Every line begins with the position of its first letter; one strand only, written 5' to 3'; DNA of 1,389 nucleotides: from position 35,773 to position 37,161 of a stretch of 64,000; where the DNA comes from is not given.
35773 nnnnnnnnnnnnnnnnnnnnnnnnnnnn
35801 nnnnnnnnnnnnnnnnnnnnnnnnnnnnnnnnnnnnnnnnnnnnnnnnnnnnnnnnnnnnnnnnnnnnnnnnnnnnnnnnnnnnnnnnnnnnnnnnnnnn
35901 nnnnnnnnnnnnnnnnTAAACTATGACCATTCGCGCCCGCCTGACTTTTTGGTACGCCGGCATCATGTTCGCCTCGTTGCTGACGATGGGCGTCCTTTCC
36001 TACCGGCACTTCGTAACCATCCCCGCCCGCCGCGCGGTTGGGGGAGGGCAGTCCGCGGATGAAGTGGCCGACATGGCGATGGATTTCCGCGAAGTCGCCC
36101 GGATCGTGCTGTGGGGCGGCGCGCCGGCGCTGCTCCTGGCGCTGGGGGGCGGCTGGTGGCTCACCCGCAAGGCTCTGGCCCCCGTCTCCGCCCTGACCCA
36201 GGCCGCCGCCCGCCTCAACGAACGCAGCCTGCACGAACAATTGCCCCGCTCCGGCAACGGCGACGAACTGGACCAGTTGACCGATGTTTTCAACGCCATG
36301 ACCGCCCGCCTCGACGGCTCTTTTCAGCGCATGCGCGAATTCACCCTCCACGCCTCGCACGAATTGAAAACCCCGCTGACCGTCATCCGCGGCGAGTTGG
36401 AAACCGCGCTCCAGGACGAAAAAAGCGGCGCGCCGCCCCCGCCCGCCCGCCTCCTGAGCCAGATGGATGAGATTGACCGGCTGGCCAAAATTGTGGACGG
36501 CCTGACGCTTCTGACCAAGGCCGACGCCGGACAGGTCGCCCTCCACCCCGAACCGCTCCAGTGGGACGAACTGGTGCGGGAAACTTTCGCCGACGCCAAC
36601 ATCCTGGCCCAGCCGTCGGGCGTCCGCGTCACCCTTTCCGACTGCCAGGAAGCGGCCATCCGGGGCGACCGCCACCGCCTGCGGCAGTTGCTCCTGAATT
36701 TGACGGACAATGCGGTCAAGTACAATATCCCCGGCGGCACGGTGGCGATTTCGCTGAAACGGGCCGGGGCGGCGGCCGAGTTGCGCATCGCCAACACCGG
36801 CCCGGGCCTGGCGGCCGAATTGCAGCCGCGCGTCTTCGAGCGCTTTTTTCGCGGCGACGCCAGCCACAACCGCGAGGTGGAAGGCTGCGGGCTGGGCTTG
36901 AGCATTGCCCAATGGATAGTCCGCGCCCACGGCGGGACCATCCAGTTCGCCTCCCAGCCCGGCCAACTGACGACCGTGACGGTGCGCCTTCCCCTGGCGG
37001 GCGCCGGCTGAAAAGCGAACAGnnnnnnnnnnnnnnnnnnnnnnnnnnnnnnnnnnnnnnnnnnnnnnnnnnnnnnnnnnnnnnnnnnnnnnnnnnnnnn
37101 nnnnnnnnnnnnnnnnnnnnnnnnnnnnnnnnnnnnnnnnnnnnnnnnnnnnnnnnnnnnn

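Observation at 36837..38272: vapBC cassette inserted at the 3' end of the histidine-kinase gene between 186-bp direct repeats that differ almost only at synonymous sites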

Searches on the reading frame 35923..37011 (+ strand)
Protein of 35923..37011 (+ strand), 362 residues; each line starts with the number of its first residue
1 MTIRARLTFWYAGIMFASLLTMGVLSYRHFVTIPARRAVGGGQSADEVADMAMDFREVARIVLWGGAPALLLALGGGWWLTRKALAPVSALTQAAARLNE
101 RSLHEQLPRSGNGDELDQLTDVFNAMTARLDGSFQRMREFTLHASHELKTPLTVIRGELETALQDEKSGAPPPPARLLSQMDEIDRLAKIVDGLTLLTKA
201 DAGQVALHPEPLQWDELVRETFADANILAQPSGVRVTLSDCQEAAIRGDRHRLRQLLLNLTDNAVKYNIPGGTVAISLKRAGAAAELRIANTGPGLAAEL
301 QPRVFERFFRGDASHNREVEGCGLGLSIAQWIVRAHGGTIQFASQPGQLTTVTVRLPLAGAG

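Call 6: search_protein_families(library=pfam, proteins=[window:35923-37008:+], max_evalue=0.01)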
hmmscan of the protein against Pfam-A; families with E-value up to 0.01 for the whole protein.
window:35923-37008:+ (362 aa): 3 families
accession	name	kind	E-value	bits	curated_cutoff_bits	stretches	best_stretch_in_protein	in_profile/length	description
PF02518.31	HATPase_c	-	5.6e-28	98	26.4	1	248-359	1-110/111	Histidine kinase-, DNA gyrase B-, and HSP90-like ATPase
PF00512.31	HisKA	-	2.5e-11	43.9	26.9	1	137-203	2-66/66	His Kinase A (phospho-acceptor) domain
PF00672.30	HAMP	-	2.7e-08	34.4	25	1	79-130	1-51/53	HAMP domain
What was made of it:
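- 35923..37011 (+): Intact sensor histidine kinase (HAMP-HisKA-HATPase_c, 362 aa); its 3' end is repeat copy A. Pfam (call 6).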

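Call 9: find_encoding_contigs(protein=window:35923-37011:+, flank=10000, max_places=10)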
Protein window:35923-37011:+ (362 aa): 8 contigs read that carry it; 8 places shown.
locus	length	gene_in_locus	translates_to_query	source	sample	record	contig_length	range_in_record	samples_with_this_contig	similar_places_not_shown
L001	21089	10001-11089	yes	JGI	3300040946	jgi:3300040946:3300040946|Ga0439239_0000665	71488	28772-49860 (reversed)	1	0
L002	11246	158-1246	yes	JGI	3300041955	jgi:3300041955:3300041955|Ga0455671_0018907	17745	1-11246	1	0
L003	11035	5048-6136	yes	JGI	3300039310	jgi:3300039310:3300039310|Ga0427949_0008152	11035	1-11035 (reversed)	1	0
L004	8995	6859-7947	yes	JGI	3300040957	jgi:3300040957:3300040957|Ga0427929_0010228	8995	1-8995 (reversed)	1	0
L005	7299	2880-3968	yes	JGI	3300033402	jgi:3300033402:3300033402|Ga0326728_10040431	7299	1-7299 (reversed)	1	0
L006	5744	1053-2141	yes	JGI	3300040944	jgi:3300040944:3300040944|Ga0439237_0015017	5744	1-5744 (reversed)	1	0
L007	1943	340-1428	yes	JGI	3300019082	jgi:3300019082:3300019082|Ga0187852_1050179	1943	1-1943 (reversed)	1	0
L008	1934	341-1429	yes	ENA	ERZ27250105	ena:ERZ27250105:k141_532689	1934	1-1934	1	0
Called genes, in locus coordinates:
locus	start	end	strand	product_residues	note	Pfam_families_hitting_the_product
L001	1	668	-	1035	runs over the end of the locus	PF00873:ACR_tran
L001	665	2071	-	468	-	PF25997:BSH_YhbJ (faint), PF25919:BSH_CusB (faint), PF25989:YknX_C (faint), PF00364:Biotin_lipoyl (faint), PF25917:BSH_RND, PF25973:BSH_CzcB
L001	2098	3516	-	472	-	PF02321:OEP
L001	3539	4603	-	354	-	-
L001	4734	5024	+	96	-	-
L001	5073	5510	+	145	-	-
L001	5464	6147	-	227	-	-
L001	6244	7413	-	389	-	PF15902:Sortilin-Vps10 (faint)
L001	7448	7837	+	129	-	PF01381:HTH_3 (weak)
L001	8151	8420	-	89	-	PF02452:PemK_toxin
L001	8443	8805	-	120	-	-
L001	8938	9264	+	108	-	-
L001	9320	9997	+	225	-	PF00072:Response_reg, PF00486:Trans_reg_C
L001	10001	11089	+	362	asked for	PF00672:HAMP, PF00512:HisKA, PF02518:HATPase_c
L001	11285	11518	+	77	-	PF04014:MazE_antitoxin (weak)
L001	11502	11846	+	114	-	PF01850:PIN (weak)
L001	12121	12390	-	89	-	-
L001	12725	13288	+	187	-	-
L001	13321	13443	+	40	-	-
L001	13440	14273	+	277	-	PF13489:Methyltransf_23, PF13847:Methyltransf_31 (weak), PF08241:Methyltransf_11, PF08242:Methyltransf_12, PF13649:Methyltransf_25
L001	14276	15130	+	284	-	PF01261:AP_endonuc_2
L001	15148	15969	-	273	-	-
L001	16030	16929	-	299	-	PF02629:CoA_binding, PF13607:Succ_CoA_lig, PF00549:Ligase_CoA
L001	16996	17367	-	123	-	PF00903:Glyoxalase, PF12681:Glyoxalase_2 (weak), PF18029:Glyoxalase_6 (weak), PF13669:Glyoxalase_4 (faint)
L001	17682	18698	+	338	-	PF00756:Esterase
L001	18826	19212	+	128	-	-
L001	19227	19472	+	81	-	-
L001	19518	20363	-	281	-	PF11236:DUF3037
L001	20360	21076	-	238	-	PF20613:HipA_2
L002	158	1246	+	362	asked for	PF00672:HAMP, PF00512:HisKA, PF02518:HATPase_c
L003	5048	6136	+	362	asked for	PF00672:HAMP, PF00512:HisKA, PF02518:HATPase_c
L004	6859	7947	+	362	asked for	PF00672:HAMP, PF00512:HisKA, PF02518:HATPase_c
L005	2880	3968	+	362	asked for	PF00672:HAMP, PF00512:HisKA, PF02518:HATPase_c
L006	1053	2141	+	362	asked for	PF00672:HAMP, PF00512:HisKA, PF02518:HATPase_c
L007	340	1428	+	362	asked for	PF00672:HAMP, PF00512:HisKA, PF02518:HATPase_c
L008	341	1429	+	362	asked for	PF00672:HAMP, PF00512:HisKA, PF02518:HATPase_c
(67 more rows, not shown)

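Call 12: find_homologous_proteins(query=window:35923-37008:+, max_evalue=1e-30)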
Query window:35923-37008:+ (362 aa): 4503 proteins with E <= 1e-30 among 8000 candidates; the best 120 are listed.
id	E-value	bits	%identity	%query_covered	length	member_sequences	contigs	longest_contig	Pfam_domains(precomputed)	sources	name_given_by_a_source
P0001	7.7e-235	796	100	100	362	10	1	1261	PF00672.31,PF02518.32,PF00512.32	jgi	-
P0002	7.6e-209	711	89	100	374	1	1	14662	PF00672.31,PF02518.32,PF00512.32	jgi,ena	-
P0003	3.2e-207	705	89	99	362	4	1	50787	PF00672.31,PF02518.32,PF00512.32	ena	-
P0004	5.9e-202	688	87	99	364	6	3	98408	PF00672.31,PF02518.32,PF00512.32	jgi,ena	jgi:signal transduction histidine kinase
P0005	3.9e-201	685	86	99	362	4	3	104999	PF00672.31,PF02518.32,PF00512.32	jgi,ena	jgi:signal transduction histidine kinase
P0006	1.8e-200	683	86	100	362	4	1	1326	PF00672.31,PF02518.32,PF00512.32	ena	-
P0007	2.0e-200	683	86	99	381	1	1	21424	PF00672.31,PF02518.32,PF00512.32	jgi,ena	-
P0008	2.1e-199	680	86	100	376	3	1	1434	PF00672.31,PF02518.32,PF00512.32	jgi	jgi:signal transduction histidine kinase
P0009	3.5e-198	676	85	100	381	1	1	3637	PF00672.31,PF02518.32,PF00512.32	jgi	jgi:signal transduction histidine kinase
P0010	2.5e-197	673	85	99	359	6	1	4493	PF00672.31,PF02518.32,PF00512.32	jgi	-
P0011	8.1e-197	671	85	99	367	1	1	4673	PF00672.31,PF02518.32,PF00512.32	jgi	jgi:signal transduction histidine kinase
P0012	1.2e-191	654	82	99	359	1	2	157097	PF00672.31,PF02518.32,PF00512.32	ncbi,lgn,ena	-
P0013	1.4e-191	654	82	99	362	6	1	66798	PF00672.31,PF02518.32,PF00512.32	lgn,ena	-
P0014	2.5e-191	653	82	99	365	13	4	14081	PF00672.31,PF02518.32,PF00512.32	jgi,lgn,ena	jgi:signal transduction histidine kinase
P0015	4.3e-191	652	82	99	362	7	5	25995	PF00672.31,PF02518.32,PF00512.32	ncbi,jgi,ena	jgi:signal transduction histidine kinase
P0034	2.1e-160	551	89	78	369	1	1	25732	PF00672.31,PF02518.32,PF00512.32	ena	-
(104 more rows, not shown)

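Call 14: find_encoding_contigs(protein=P0003, flank=8000, max_places=3)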
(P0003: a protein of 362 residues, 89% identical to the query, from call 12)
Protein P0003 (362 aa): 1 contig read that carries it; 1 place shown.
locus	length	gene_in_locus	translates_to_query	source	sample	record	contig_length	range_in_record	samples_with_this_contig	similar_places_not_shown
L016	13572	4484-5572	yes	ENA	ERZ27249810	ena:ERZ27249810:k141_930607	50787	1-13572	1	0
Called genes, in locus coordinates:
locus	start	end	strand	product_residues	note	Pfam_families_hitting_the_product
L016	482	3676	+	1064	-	PF13895:Ig_2 (faint), PF17957:Big_7, PF04151:PPC, PF28492:Beta_helix_4, PF13229:Beta_helix, PF07679:I-set (weak), PF13927:Ig_3 (weak)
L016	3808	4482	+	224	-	PF00072:Response_reg, PF00486:Trans_reg_C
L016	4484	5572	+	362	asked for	PF00672:HAMP, PF00512:HisKA, PF02518:HATPase_c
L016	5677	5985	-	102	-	-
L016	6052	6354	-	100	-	-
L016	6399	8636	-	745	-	-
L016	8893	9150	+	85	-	-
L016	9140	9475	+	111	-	PF05016:ParE_toxin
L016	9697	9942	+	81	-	-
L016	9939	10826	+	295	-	PF00657:Lipase_GDSL, PF04311:DUF459, PF13472:Lipase_GDSL_2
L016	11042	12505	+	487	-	PF00309:Sigma54_AID, PF04963:Sigma54_CBD, PF04552:Sigma54_DBD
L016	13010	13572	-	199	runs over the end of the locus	PF01327:Pep_deformylase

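Call 15: find_encoding_contigs(protein=P0002, flank=8000, max_places=3)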
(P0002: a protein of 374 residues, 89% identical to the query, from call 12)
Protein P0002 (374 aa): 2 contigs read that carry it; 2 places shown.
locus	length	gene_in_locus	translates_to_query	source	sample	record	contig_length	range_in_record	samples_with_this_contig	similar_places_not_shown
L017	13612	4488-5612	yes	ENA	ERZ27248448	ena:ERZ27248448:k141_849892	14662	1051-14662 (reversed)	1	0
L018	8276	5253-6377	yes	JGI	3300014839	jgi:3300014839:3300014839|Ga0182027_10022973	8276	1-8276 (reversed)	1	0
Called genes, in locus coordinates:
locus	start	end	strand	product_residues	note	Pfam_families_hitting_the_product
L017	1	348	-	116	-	?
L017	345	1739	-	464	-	PF02321:OEP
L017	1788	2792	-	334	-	-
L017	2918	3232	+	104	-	PF08681:TacA1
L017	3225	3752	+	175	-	PF00583:Acetyltransf_1, PF13673:Acetyltransf_10, PF13508:Acetyltransf_7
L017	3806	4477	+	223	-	PF00072:Response_reg, PF00486:Trans_reg_C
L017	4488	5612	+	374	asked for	PF00672:HAMP, PF00512:HisKA, PF02518:HATPase_c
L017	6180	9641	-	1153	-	PF13287:Fn3_assoc, PF13290:CHB_HEX_C_1, PF13287:Fn3_assoc, PF13290:CHB_HEX_C_1, PF13287:Fn3_assoc, PF13290:CHB_HEX_C_1, PF07679:I-set, PF13927:Ig_3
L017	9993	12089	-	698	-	PF05048:NosD (weak)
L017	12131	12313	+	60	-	-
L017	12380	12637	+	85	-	-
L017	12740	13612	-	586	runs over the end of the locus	PF00989:PAS, PF13188:PAS_8 (faint), PF08447:PAS_3, PF08448:PAS_4, PF13426:PAS_9, PF02518:HATPase_c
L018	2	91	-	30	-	?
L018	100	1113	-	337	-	-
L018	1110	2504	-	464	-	PF02321:OEP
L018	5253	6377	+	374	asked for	PF00672:HAMP, PF00512:HisKA, PF02518:HATPase_c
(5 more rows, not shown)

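Call 16: find_encoding_contigs(protein=P0004, flank=8000, max_places=3)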
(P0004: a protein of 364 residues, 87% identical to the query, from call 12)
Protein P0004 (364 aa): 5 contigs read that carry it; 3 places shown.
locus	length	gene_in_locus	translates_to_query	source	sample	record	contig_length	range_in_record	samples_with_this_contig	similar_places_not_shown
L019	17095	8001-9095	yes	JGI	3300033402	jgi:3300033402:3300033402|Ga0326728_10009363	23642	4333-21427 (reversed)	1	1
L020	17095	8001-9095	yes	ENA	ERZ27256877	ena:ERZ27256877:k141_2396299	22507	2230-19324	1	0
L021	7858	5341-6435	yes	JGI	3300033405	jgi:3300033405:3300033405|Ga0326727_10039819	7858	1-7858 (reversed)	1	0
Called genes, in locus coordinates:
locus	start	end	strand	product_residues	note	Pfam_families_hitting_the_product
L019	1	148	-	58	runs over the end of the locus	-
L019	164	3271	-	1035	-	PF00873:ACR_tran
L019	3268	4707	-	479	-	PF25919:BSH_CusB (faint), PF25989:YknX_C (faint), PF00364:Biotin_lipoyl (faint), PF25917:BSH_RND, PF25973:BSH_CzcB, PF25997:BSH_YhbJ (faint), PF25984:BSH_YknX (weak)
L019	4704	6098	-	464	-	PF02321:OEP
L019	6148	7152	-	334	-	-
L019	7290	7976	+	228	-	PF00072:Response_reg, PF00486:Trans_reg_C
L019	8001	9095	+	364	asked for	PF00672:HAMP, PF00512:HisKA, PF02518:HATPase_c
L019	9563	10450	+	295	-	PF00657:Lipase_GDSL, PF04311:DUF459 (weak), PF13472:Lipase_GDSL_2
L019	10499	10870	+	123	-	PF03965:Penicillinase_R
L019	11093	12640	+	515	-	PF05569:Peptidase_M56, PF00578:AhpC-TSA (weak)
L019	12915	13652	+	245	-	PF13489:Methyltransf_23, PF08241:Methyltransf_11, PF08242:Methyltransf_12, PF13649:Methyltransf_25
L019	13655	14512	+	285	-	PF01261:AP_endonuc_2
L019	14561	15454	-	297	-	PF07963:N_methyl (weak)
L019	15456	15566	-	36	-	-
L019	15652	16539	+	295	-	PF02311:AraC_binding, PF12833:HTH_18, PF00165:HTH_AraC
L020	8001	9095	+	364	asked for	PF00672:HAMP, PF00512:HisKA, PF02518:HATPase_c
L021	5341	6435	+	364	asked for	PF00672:HAMP, PF00512:HisKA, PF02518:HATPase_c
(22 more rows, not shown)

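Call 17: find_encoding_contigs(protein=P0034, flank=8000, max_places=3)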
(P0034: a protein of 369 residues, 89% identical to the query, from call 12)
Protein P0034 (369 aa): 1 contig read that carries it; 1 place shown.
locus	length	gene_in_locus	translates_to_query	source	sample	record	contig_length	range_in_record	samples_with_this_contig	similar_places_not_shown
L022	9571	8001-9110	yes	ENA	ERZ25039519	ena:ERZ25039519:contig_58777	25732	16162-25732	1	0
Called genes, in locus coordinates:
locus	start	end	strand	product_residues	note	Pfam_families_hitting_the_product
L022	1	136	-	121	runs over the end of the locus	-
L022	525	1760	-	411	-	PF00873:ACR_tran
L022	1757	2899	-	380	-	PF00873:ACR_tran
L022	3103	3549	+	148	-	-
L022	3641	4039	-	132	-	-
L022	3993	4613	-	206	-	-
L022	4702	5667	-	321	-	PF02321:OEP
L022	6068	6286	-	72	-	-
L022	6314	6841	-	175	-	-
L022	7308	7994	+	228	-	PF00072:Response_reg, PF00486:Trans_reg_C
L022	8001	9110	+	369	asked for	PF00672:HAMP, PF00512:HisKA, PF02518:HATPase_c (faint)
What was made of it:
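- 35923..37011 (+): The RND-efflux/RR/HK synteny is conserved in orthologues (calls 14-17).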

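Call 31: list_cluster_members(proteins=[P0001, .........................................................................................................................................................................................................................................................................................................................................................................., P0121, P0122])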
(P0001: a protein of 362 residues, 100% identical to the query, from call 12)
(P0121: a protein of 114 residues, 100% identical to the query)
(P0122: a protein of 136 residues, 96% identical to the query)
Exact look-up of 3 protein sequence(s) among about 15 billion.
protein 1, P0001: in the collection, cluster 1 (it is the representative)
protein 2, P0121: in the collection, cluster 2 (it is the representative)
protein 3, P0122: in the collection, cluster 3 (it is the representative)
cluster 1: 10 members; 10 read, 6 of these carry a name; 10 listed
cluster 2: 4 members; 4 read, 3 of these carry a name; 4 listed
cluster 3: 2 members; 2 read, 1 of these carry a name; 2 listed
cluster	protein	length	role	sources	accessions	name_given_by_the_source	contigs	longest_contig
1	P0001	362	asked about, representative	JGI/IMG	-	-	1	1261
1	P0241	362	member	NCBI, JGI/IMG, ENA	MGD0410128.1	MAG: HAMP domain-containing sensor histidine kinase [Verrucomicrobiota bacterium] | signal transduction histidine kinase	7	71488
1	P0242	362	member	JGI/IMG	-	signal transduction histidine kinase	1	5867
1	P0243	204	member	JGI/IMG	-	signal transduction histidine kinase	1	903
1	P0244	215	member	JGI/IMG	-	signal transduction histidine kinase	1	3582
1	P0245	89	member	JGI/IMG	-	two-component system OmpR family sensor kinase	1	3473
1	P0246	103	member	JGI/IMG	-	signal transduction histidine kinase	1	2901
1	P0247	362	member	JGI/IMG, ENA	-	-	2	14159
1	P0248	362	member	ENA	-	-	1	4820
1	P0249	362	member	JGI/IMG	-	-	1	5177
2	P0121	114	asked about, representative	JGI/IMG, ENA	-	predicted nucleic acid-binding protein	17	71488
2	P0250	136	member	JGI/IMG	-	hypothetical protein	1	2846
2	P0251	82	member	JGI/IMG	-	predicted nucleic acid-binding protein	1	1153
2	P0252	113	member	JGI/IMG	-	-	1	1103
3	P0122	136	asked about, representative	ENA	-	-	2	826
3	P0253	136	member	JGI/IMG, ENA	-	hypothetical protein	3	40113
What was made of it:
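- Tried and rejected: Kinase variant with His in place of Arg: the exact look-up of the hypothetical variant was not processed (call 31).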

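Call 33: find_encoding_contigs(protein=P0244, flank=6000, max_places=4)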
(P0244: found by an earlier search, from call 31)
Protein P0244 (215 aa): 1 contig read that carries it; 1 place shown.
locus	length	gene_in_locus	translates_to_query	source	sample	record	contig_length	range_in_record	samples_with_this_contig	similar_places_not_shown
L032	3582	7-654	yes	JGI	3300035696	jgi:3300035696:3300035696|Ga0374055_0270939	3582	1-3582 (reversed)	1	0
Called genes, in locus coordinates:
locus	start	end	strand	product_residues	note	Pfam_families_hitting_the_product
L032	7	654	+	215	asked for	PF00512:HisKA (weak), PF02518:HATPase_c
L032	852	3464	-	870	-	PF01564:Spermine_synth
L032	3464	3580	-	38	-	?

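Call 34: find_encoding_contigs(protein=P0250, flank=6000, max_places=4)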
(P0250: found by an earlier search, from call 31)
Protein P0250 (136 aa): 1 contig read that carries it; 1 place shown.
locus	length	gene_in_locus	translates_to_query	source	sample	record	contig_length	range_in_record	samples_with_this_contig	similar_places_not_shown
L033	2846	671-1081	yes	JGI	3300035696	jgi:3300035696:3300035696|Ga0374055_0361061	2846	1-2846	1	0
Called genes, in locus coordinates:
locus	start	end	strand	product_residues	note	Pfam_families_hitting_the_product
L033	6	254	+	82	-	-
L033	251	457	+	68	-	-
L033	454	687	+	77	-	PF04014:MazE_antitoxin (weak)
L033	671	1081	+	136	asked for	PF01850:PIN (weak)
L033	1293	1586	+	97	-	-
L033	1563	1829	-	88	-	PF03683:UPF0175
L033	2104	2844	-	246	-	?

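Call 48: find_related_loci(query=window:35923-37008:+, collection=genome_contigs, flank=5000)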
Query window:35923-37008:+ (362 aa) in genome_contigs; peptide patterns used: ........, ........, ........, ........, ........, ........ (x = any residue, [..] = any of these).
171 stretches matched a pattern; 89 encode a relative of the query (tblastn E <= 1e-3); the best 80 are kept; 80 distinct loci.
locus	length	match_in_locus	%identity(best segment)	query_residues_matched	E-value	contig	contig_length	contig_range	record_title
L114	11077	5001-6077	87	1-359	0e+0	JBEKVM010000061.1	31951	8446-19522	MAG: Verrucomicrobiota bacterium isolate SPRUCE 604 SPRUCE_604_61, whole genome shotgun sequence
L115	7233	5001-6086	79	1-362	0e+0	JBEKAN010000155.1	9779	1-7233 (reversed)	MAG: Verrucomicrobiota bacterium isolate SPRUCE 113 SPRUCE_113_155, whole genome shotgun sequence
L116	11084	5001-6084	84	1-362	3e-180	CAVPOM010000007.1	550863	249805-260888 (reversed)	MAG: uncultured Verrucomicrobiae bacterium isolate MFD00008.bin.2.151 genome assembly, contig: contig_56463, whole genom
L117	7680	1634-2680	64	1-357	7e-151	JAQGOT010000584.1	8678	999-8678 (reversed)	MAG: Pedosphaera sp. isolate RYN_620 scaffold_4053611, whole genome shotgun sequence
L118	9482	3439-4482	63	1-357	6e-147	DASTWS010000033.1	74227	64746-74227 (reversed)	MAG TPA_asm: Verrucomicrobiia bacterium isolate SMAG_U2394 k141_1400046, whole genome shotgun sequence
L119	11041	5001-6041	63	1-356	3e-142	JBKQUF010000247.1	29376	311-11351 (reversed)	MAG: Limisphaerales bacterium isolate SEr2D2E2F__bin_123 SEr2D2E2F_000000274838, whole genome shotgun sequence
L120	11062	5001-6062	61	1-358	2e-140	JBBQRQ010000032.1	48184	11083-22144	MAG: Verrucomicrobiota bacterium isolate Co_metawrap_1697 Cmw_1697_k141_16574555_length_48184_cov_23.0000, whole genome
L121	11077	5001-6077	60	1-359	3e-140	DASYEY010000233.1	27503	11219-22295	MAG TPA_asm: Verrucomicrobiia bacterium isolate SMAG_U4999 k141_3448642, whole genome shotgun sequence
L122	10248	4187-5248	60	1-358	5e-138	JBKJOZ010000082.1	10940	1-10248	MAG: Limisphaerales bacterium isolate ant_bin.438 k117_4278132, whole genome shotgun sequence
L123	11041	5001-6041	61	1-356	1e-137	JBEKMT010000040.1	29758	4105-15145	MAG: Verrucomicrobiota bacterium isolate SPRUCE 3 SPRUCE_3_40, whole genome shotgun sequence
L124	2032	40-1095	60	1-359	3e-145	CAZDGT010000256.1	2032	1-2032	MAG TPA_asm: uncultured Bordetella sp. isolate binchicken_co200_91 genome assembly, contig: k141_1357894, whole genome s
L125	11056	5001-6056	59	1-359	8e-135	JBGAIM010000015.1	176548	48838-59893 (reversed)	MAG: Limisphaerales bacterium isolate MAG_AAO_H125.05 AAOH125-5_opera_contig_378, whole genome shotgun sequence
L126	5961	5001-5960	63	1-327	2e-131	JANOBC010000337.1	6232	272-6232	MAG: Limisphaerales bacterium isolate VAR_18_metabat_238 VAR_18_k141_2912237, whole genome shotgun sequence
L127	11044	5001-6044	60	1-357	2e-125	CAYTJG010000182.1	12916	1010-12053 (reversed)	MAG TPA_asm: uncultured Bifidobacteriaceae bacterium isolate binchicken_co3_196 genome assembly, contig: NODE_15695_leng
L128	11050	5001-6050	59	1-359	7e-124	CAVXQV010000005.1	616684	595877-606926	MAG: uncultured Verrucomicrobiae bacterium isolate MFD05502.bin.2.32 genome assembly, contig: contig_3607, whole genome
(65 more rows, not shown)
